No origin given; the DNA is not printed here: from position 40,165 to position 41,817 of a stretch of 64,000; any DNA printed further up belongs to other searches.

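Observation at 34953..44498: Recurring CCCT(R)AAGGG mini-hairpin immediately upstream of r-protein gene start codons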

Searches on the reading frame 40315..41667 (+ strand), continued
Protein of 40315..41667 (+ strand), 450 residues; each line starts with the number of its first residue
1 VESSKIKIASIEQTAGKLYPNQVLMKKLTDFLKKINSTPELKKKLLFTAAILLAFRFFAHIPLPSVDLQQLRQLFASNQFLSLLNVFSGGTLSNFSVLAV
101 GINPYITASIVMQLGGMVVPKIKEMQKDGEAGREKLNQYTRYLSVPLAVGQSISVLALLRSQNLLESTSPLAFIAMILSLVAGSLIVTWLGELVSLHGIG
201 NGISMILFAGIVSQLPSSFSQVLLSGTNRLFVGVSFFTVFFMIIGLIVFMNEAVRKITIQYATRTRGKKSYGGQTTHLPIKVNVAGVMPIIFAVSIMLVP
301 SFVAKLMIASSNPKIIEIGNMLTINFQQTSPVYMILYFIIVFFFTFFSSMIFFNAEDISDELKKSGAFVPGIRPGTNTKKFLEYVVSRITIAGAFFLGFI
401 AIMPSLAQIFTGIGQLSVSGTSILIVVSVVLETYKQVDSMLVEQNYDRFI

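Call 64: find_encoding_contigs(protein=P0007, flank=10000, max_places=1)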
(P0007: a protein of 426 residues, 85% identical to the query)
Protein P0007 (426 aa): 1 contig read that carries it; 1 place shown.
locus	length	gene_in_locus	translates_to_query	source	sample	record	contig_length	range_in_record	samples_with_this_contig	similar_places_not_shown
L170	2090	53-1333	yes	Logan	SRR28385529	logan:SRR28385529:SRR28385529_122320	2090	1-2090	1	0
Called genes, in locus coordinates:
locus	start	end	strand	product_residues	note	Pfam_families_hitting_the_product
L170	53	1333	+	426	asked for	PF00344:SecY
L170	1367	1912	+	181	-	PF00406:ADK, PF02223:Thymidylate_kin (faint), PF13207:AAA_17, PF13238:AAA_18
